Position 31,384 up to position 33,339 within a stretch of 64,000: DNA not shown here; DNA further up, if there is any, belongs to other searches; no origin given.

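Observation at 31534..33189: M19 membrane dipeptidase carrying a T9SS-CTD-like domain in front of, not after, the catalytic domain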

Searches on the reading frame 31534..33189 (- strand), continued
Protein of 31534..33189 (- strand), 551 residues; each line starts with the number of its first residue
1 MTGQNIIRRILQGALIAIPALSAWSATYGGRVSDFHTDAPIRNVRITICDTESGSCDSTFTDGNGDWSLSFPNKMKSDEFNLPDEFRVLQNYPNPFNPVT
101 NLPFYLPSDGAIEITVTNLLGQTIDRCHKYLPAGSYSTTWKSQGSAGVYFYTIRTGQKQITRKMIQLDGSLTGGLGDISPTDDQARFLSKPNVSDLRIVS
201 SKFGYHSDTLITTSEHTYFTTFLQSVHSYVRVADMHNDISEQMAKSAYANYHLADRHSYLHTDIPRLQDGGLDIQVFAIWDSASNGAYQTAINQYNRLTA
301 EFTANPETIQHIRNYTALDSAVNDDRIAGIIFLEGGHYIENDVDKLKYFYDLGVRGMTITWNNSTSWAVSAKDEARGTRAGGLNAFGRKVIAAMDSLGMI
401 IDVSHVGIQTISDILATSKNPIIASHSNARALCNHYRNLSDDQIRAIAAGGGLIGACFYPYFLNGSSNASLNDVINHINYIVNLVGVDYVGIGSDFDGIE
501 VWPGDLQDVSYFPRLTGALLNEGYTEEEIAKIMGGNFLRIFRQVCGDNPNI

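Call 20: predict_structure(alignment_id=A1)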
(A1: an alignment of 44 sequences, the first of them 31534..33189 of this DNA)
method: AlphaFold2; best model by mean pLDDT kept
length: 551 residues; sequences in the alignment: 44
mean_pLDDT: 89.4   pTM: 0.74
mean pLDDT of the five models: 89.4, 88.0, 87.7, 87.5, 86.0
residues with pLDDT >= 90: 385; 70-90: 109; 50-70: 40; < 50: 17
segments of 3 or more residues with pLDDT < 50: 18-20, 77-80, 183-188, 549-551
pLDDT, mean of each block of 10 residues (from residue 1): 64 54 75 95 96 91 96 59 75 68 89 93 93 89 86 93 83 88 52 86 96 89 97 95 86 93 94 96 86 96 98 96 98 95 97 97 90 88 96 98 95 97 97 96 98 97 95 98 98 83 92 97 98 98 78 33
secondary structure, 60 per line:
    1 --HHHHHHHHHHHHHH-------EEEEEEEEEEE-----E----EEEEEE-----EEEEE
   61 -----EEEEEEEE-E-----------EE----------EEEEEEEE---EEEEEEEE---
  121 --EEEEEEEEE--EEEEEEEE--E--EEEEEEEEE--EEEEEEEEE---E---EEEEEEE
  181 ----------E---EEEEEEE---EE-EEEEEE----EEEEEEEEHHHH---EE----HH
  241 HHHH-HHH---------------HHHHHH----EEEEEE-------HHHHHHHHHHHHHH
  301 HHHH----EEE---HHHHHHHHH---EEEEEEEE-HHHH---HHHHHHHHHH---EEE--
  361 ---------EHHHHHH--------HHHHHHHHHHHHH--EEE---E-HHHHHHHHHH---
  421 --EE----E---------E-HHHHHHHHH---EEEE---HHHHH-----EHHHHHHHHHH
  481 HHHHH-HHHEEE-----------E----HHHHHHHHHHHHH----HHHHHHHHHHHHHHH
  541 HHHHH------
elements in order: H3-16 E24-34 E45-50 E56-60 E66-73 E99-106 E110-117 E123-131 E134-141 E147-155 E158-166 E174-180 E195-201 E208-213 E218-225 H226-229 H239-244 H264-269 E274-279 H287-304 E309-311 H315-323 E327-334 H336-339 H343-352 E356-358 H371-376 H385-397 E400-402 H408-417 H441-449 E453-456 H460-464 H471-485 E490-492 H509-521 H526-545
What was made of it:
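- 32971..33114 (-): Residues 26-73: N-terminal half (4 strands) of a CarboxypepD_reg / transthyretin-like sandwich. Strands at 24-34, 45-50, 56-60 and 66-73 (call 20).
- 32512..32613 (-): Residues 193-226: C-terminal half (3 strands) of the same CarboxypepD_reg sandwich. Strands at 195-201, 208-213 and 218-225 (call 20).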

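Call 27: fold_search(model_id=the predicted structure, library=pdb)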
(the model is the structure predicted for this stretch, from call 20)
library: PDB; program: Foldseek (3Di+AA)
matches with E <= 10: 1544; with E <= 0.001: 153
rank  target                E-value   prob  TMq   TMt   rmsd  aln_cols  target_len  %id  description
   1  9h0b_B                3.3e-31  1.00  0.56  0.82   2.8       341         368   30  Crystal structure of the Porcine Hemagglutinating Encephalomyelitis Virus (PHEV) receptor binding domain in complex wi (released 2025-08-06)
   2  3id7                  8.3e-31  1.00  0.56  0.78   1.8       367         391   30  Crystal structure of renal dipeptidase from Streptomyces coelicolor A3(2) (released 2010-01-12)
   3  1itq_A                8.8e-31  1.00  0.56  0.82   2.0       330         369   29  HUMAN RENAL DIPEPTIDASE (released 2002-08-28)
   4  3itc                  9.8e-31  1.00  0.55  0.77   1.8       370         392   30  Crystal structure of Sco3058 with bound citrate and glycerol (released 2010-02-02)
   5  3s2j                  3.9e-30  1.00  0.55  0.77   2.4       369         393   31  Crystal structure of dipeptidase from Streptomyces coelicolor complexed with phosphinate pseudodipeptide L-Leu-D-Ala (released 2011-06-22)
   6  6vgo                  4.0e-29  1.00  0.54  0.84   2.3       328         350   31  Crystal Structure of Human Dipeptidase 3 (released 2020-05-13)
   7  5lwz_A                9.2e-28  1.00  0.54  0.77   2.9       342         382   30  Cys-Gly dipeptidase GliJ (space group C2) (released 2017-05-31)
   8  5lx7                  1.0e-27  1.00  0.54  0.77   2.8       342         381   29  Cys-Gly dipeptidase GliJ mutant D38N (released 2017-05-31)
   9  3neh_A                1.2e-27  1.00  0.53  0.93   1.9       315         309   32  Crystal structure of the protein LMO2462 from Listeria monocytogenes complexed with ZN and phosphonate mimic of dipept (released 2010-06-30)
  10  2i5g_A                1.8e-27  1.00  0.51  0.85   3.0       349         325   24  Crystal strcuture of amidohydrolase from Pseudomonas aeruginosa (released 2006-09-05)
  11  5lwz_B                1.9e-27  1.00  0.54  0.77   2.8       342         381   30  Cys-Gly dipeptidase GliJ (space group C2) (released 2017-05-31)
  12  5lx1                  2.2e-27  1.00  0.54  0.77   2.7       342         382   29  Cys-Gly dipeptidase GliJ mutant D304A (released 2017-05-31)
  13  3lu2_A                2.9e-27  1.00  0.53  0.93   1.9       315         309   31  Structure of lmo2462, a Listeria monocytogenes amidohydrolase family putative dipeptidase (released 2010-03-09)
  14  5lx4                  1.7e-26  1.00  0.54  0.77   2.8       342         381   30  Cys-Gly dipeptidase GliJ mutant D38H (released 2017-05-31)
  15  3fdg_A                2.8e-26  1.00  0.53  0.86   2.2       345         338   27  The crystal structure of the dipeptidase AC, Metallo peptidase. MEROPS family M19 (released 2008-12-23)
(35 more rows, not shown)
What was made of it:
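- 31555..32511 (-): Residues 227-545: Peptidase M19 TIM-barrel with HND, EGGH, DVSH, SHS, RN and GSDFDG motifs; near-invariant Cys545 in the C-terminal QVCG. Foldseek E about 1e-31 to 3id7/1itq (call 27).
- On Peptidase M19 (membrane/renal dipeptidase): Foldseek E 3e-31 to 9e-31, TMt 0.78-0.82 to 9h0b, 3id7 and 1itq (call 27)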

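Call 32: list_cluster_members(proteins=[P0005, P0001])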
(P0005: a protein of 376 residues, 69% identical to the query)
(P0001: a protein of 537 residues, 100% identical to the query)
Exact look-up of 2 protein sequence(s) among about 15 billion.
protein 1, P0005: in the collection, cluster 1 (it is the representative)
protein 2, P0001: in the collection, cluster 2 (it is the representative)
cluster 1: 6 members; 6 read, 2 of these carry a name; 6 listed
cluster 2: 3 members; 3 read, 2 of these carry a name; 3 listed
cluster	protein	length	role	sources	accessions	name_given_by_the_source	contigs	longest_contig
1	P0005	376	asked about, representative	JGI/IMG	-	membrane dipeptidase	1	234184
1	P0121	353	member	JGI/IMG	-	membrane dipeptidase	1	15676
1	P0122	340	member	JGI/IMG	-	-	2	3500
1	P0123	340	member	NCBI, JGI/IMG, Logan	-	-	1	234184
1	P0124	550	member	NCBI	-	-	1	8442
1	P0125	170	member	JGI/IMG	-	-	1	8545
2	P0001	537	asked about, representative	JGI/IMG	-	membrane dipeptidase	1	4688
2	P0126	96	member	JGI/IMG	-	hypothetical protein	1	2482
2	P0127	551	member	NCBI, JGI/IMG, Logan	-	-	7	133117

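Call 33: find_encoding_contigs(protein=P0052, flank=7000, max_places=1)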
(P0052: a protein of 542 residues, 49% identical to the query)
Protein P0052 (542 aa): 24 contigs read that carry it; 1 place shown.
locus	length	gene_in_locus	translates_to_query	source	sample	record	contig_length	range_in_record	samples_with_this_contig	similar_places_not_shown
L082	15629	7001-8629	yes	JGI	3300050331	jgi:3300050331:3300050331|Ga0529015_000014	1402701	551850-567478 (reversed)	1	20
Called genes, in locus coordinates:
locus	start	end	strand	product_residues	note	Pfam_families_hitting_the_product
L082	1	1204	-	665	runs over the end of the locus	PF22113:Mtrc-MtrF_II-IV_dom (faint), PF09699:Paired_CXXCH_1 (faint), PF14522:Cytochrome_C7 (faint), PF18962:Por_Secre_tail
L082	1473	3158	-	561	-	PF14052:Caps_assemb_Wzi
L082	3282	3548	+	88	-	-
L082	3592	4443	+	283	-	PF11276:DUF3078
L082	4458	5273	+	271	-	PF05552:MS_channel_1st_1, PF21088:MS_channel_1st, PF00924:MS_channel_2nd, PF21082:MS_channel_3rd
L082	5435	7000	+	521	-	PF01935:DUF87, PF04851:ResIII (faint), PF05872:HerA_C, PF13191:AAA_16 (faint), PF13401:AAA_22 (faint)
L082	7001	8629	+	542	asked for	PF13620:CarboxypepD_reg (faint), PF18962:Por_Secre_tail, PF01244:Peptidase_M19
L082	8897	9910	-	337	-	PF03687:UPF0164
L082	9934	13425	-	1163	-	-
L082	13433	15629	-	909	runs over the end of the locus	PF13620:CarboxypepD_reg, PF13715:CarbopepD_reg_2, PF07715:Plug, PF00593:TonB_dep_Rec_b-barrel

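Call 34: find_encoding_contigs(protein=P0096, flank=7000, max_places=1)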
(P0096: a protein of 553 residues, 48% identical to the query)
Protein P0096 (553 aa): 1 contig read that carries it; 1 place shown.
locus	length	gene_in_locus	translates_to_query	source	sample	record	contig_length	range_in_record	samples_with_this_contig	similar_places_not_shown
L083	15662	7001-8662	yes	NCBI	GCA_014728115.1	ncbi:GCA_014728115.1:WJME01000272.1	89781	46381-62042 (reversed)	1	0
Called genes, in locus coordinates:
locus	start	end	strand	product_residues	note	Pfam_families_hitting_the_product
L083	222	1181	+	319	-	PF00795:CN_hydrolase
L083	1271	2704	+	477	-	PF00884:Sulfatase, PF01663:Phosphodiest, PF16347:SGSH_C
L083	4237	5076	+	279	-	PF12146:Hydrolase_4 (weak), PF00561:Abhydrolase_1, PF12697:Abhydrolase_6 (weak), PF00326:Peptidase_S9 (weak), PF20408:Abhydrolase_11 (faint), PF12146:Hydrolase_4 (weak)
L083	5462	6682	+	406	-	PF13088:BNR_2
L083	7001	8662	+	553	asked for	PF13620:CarboxypepD_reg (faint), PF18962:Por_Secre_tail, PF01244:Peptidase_M19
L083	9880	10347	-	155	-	-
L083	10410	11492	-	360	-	PF06439:3keto-disac_hyd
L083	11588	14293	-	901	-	PF25788:Ig_Rha78A_N, PF08531:Bac_rhamnosid_N, PF05592:Bac_rhamnosid, PF17389:Bac_rhamnosid6H, PF17390:Bac_rhamnosid_C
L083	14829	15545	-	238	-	PF00753:Lactamase_B, PF19583:ODP (weak), PF12706:Lactamase_B_2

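Call 35: find_encoding_contigs(protein=P0121, flank=2500, max_places=2)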
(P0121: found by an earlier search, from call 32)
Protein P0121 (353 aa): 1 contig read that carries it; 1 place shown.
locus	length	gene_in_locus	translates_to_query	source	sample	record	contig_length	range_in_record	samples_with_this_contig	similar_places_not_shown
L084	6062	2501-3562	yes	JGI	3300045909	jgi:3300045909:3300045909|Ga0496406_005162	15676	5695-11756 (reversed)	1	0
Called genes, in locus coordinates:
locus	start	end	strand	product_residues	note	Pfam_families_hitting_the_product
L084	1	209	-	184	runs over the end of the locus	PF16653:Sacchrp_dh_C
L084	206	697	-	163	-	PF03435:Sacchrp_dh_NADP, PF16653:Sacchrp_dh_C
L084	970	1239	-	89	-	PF01262:AlaDh_PNT_C (faint)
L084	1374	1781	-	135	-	-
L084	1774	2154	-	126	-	PF05222:AlaDh_PNT_N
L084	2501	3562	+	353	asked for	PF18962:Por_Secre_tail (weak), PF01244:Peptidase_M19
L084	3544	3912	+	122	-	PF01244:Peptidase_M19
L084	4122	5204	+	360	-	PF00672:HAMP, PF00512:HisKA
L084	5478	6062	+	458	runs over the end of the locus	PF00072:Response_reg, PF00158:Sigma54_activat, PF14532:Sigma54_activ_2, PF07724:AAA_2 (weak), PF07728:AAA_5 (weak), PF25601:AAA_lid_14, PF02954:HTH_8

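Call 58: search_protein_families(library=ncbifam, proteins=[L082:9934-13425:-, L082:8897-9910:-], max_evalue=0.001)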
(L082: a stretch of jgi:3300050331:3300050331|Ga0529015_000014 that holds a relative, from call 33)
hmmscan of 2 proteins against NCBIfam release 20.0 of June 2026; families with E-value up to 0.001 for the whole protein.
L082:9934-13425:- (1163 aa): 0 families

L082:8897-9910:- (337 aa): 5 families
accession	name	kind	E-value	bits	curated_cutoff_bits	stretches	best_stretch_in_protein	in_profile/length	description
NF033709.1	PorV_fam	subfamily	4.4e-63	213.8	90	1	29-337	1-326/326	PorV/PorQ family protein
NF052325.1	PorVQ2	equivalog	9.9e-24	83.9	325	1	12-330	8-343/354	putative type IX sorting system protein PorV2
NF033711.1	T9SS_PorQ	equivalog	1.2e-23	83.7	220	1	7-200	4-192/335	type IX secretion system protein PorQ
NF033710.1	T9SS_OM_PorV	equivalog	1.4e-19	70.5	250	1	12-215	6-224/367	type IX secretion system outer membrane channel protein PorV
NF053685.1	BamG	equivalog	3.5e-05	23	250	0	155-245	173-267/397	BamG family beta-barrel-assembly machinery protein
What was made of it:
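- On T9SS type A sorting domain (TIGR04183 / PF18962): A PorV/PorQ-family gene (214 bits, cutoff 90) lies beside the Ignavibacterium ortholog (calls 33, 58).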

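Call 78: find_encoding_contigs(protein=window:31534-33189:-, flank=1000, max_places=4)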
Protein window:31534-33189:- (551 aa): 12 contigs read that carry it; 2 places shown.
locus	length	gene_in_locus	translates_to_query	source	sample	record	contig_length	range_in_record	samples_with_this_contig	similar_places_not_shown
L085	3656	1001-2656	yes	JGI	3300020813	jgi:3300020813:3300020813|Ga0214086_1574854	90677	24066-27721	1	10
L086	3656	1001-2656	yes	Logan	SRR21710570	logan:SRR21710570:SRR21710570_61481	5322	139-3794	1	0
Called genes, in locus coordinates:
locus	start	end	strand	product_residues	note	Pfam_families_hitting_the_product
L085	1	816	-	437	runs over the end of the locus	PF05222:AlaDh_PNT_N, PF01262:AlaDh_PNT_C (weak)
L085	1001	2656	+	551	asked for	PF18962:Por_Secre_tail, PF01244:Peptidase_M19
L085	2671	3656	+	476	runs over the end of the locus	PF00672:HAMP, PF00512:HisKA, PF02518:HATPase_c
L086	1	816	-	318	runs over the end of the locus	?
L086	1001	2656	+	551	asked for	PF18962:Por_Secre_tail, PF01244:Peptidase_M19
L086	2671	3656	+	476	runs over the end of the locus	PF00672:HAMP, PF00512:HisKA, PF02518:HATPase_c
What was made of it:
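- The exact 551-aa protein occurs on 12 contigs from independent samples (call 78).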
